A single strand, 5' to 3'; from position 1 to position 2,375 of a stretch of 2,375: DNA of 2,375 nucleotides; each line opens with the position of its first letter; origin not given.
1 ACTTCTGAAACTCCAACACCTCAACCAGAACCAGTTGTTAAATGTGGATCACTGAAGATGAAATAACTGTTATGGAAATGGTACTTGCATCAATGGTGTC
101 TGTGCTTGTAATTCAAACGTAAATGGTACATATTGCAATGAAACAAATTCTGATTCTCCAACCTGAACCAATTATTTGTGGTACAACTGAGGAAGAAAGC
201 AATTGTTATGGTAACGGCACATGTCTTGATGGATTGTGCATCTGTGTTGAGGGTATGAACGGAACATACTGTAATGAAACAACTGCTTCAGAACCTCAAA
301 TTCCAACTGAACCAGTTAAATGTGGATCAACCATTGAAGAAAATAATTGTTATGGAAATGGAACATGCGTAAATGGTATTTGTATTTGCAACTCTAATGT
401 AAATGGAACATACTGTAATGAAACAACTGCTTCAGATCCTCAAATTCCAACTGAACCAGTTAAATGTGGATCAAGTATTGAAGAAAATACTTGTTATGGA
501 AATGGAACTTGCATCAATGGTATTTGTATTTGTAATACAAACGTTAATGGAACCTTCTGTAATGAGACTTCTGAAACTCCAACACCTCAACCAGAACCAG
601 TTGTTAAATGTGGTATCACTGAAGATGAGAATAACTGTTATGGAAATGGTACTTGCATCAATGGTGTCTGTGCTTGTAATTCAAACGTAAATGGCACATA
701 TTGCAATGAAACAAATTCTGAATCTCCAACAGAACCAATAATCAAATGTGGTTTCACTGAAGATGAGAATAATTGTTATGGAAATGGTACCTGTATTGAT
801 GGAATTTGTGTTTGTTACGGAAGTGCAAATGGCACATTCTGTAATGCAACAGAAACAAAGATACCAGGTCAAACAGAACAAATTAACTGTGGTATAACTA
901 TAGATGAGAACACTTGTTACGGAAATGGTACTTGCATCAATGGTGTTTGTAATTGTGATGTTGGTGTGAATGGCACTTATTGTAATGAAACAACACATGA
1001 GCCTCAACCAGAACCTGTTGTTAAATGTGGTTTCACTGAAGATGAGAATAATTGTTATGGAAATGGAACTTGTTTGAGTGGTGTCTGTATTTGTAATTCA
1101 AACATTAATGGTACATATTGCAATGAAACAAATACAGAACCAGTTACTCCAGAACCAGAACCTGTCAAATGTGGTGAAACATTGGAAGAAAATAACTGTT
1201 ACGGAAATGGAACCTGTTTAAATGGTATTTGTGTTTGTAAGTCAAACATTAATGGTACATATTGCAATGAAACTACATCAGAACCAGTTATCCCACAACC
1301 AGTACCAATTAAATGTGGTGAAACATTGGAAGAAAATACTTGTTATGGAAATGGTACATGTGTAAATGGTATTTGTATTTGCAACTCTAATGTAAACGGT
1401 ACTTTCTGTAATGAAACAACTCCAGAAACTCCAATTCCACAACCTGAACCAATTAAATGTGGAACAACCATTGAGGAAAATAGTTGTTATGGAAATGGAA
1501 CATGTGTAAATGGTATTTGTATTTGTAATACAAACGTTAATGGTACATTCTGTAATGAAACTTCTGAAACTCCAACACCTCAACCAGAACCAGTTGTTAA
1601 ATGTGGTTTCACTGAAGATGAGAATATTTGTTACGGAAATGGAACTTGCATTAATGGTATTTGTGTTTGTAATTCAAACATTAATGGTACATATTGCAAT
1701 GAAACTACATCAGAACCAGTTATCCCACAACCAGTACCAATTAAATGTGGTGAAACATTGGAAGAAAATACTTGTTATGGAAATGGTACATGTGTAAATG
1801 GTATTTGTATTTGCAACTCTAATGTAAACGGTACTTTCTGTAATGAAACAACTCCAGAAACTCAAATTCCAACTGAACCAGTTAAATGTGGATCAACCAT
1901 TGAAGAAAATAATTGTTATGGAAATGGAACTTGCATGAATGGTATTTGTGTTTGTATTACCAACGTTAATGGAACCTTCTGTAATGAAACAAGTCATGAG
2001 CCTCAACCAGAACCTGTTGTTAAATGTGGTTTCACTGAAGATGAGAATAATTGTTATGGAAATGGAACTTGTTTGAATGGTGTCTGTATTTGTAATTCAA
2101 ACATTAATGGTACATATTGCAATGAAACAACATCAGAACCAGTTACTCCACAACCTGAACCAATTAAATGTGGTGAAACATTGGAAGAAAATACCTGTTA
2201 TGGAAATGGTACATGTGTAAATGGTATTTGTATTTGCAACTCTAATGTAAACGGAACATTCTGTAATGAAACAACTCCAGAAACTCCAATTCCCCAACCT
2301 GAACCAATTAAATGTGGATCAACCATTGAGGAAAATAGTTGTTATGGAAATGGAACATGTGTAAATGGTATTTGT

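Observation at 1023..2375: Near-perfect 432-nt, three-unit higher-order repeat in the 3' half, pointing to recent expansion or gene conversion and probable copy-number instability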

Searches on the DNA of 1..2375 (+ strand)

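Call 17: search_dna_similar(query=window:1-2375:+, collection=phages, mode=distant)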
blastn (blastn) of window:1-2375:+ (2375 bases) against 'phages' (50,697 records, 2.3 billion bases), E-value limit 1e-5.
No match.
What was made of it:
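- Tried and rejected: blastn against the phage records found nothing (call 17).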

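Call 47: search_rna_families(source=window, threshold=gathering)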
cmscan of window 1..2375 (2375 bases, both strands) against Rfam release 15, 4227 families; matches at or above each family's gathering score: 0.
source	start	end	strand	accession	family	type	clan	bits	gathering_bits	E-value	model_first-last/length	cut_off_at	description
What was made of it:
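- Tried and rejected: There were no Rfam matches (call 47).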

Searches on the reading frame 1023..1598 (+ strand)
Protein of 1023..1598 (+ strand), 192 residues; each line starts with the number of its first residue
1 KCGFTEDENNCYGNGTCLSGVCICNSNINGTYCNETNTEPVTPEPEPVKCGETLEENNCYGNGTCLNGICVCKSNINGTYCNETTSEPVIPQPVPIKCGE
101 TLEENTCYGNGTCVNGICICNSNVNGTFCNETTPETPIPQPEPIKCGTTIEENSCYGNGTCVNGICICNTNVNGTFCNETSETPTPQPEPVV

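Call 12: search_solved_structures(query=window:1023-1598:+, max_evalue=1, show_alignments=2)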
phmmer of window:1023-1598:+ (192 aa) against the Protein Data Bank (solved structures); distinct sequences matched with E-value up to 1: 4.
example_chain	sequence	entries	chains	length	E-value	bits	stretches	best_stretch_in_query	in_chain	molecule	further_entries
2e26_A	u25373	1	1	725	6.8e-07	32.5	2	38-88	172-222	Reelin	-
3a7q_A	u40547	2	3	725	7.9e-07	32.3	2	38-88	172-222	Reelin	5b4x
5ky4_B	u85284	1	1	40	0.062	16.3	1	152-177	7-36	Neurogenic locus notch homolog protein 1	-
3j6b_7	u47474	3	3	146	0.76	12.7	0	10-63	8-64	54S ribosomal protein IMG2, mitochondrial | Large ribosomal subunit protein mL49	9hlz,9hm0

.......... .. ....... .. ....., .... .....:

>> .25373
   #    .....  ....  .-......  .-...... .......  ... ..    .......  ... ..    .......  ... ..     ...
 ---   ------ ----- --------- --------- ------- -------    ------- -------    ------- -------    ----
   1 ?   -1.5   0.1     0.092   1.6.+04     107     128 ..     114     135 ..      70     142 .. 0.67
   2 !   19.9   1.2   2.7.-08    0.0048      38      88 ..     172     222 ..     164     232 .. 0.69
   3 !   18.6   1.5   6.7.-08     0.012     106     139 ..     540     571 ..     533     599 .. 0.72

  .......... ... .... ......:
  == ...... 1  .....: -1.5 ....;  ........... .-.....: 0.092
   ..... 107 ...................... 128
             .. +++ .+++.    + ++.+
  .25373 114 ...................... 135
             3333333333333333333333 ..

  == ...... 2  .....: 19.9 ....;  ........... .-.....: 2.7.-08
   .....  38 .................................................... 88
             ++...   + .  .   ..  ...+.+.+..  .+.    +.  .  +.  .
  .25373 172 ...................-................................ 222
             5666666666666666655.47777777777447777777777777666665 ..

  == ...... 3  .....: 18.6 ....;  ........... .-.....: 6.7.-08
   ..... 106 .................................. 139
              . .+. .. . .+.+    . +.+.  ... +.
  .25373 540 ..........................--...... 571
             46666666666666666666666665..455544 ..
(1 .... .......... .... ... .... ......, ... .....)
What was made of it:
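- Closest known: Tenascin/teneurin-type EGF-like repeats. Same: The solved-structure sequence search also finds Reelin and Notch EGF modules (call 12).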

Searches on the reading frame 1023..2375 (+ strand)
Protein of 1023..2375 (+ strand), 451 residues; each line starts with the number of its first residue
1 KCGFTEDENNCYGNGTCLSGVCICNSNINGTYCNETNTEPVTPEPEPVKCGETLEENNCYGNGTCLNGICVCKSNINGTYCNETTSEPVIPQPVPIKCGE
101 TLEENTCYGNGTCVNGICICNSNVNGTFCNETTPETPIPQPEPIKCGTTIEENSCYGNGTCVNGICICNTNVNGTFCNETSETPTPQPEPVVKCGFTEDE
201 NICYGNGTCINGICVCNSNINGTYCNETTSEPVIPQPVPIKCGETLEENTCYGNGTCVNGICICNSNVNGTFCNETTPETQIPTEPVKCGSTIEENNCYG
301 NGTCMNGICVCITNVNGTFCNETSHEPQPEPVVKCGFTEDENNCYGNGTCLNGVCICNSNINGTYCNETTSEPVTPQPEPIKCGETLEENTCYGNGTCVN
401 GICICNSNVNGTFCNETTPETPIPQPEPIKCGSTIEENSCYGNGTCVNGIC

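Call 16: find_related_loci(query=window:1023-2375:+, collection=viral_contigs, flank=10000)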
Query window:1023-2375:+ (451 aa) in viral_contigs; peptide patterns used: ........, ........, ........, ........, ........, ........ (x = any residue, [..] = any of these).
No stretch of DNA in the collection matches any of the patterns.

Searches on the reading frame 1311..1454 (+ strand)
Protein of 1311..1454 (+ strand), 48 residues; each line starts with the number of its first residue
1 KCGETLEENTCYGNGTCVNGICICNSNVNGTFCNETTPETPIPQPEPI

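Call 50: predict_structure(alignment_id=A2)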
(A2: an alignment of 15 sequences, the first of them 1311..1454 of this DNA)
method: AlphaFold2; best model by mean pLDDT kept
length: 48 residues; sequences in the alignment: 15
mean_pLDDT: 55.9   pTM: 0.29
mean pLDDT of the five models: 55.9, 55.2, 54.3, 52.7, 49.8
residues with pLDDT >= 90: 0; 70-90: 4; 50-70: 30; < 50: 14
segments of 3 or more residues with pLDDT < 50: 3-6, 29-31, 35-40
pLDDT, mean of each block of 10 residues (from residue 1): 49 61 57 49 66
secondary structure, 60 per line:
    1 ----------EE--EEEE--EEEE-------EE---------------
elements in order: E15-18 E21-24

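Call 51: find_related_loci(query=A2, collection=viral_contigs, flank=5000)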
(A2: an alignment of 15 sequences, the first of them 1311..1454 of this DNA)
Query A2 (48 aa) in viral_contigs; peptide patterns used: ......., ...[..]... (x = any residue, [..] = any of these).
45 stretches matched a pattern, but none encodes a relative of the query by tblastn (E <= 1e-3).
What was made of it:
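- Tried and rejected: Protein-guided locus searches in viral contigs found nothing, with either the sequence or the unit profile (calls 16, 51).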

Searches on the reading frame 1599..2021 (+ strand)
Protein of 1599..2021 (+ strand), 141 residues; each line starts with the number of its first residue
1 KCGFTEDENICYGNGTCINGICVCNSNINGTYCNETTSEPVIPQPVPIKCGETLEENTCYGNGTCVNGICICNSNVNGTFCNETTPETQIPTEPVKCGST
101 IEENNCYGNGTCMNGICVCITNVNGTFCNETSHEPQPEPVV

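Call 43: predict_structure(protein=window:1599-2021:+)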
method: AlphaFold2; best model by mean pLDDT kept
length: 141 residues; sequences in the alignment: 1
mean_pLDDT: 48.1   pTM: 0.24
mean pLDDT of the five models: 48.1, 44.2, 43.5, 41.8, 38.7
residues with pLDDT >= 90: 0; 70-90: 16; 50-70: 30; < 50: 95
segments of 3 or more residues with pLDDT < 50: 37-60, 67-69, 73-110, 112-137
pLDDT, mean of each block of 10 residues (from residue 1): 68 74 66 54 42 45 50 39 32 38 44 45 33 43 59
secondary structure, 60 per line:
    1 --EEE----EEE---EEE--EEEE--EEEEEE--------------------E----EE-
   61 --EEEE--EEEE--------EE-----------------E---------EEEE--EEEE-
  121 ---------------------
elements in order: E3-5 E10-12 E16-18 E21-24 E27-32 E63-66 E69-72 E110-113 E116-119
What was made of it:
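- On EGF-like domain (Pfam EGF_Teneurin PF23106 / EGF_2 PF07974): The AlphaFold2 models have pLDDT 48 (single sequence, call 43) and 56 (15-unit alignment, call 50).
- The EGF fold could not be confirmed structurally (pLDDT 48 and 56, calls 43, 50).
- Tried and rejected: Both AlphaFold2 runs were of low confidence (calls 43, 50), so no fold search was made.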
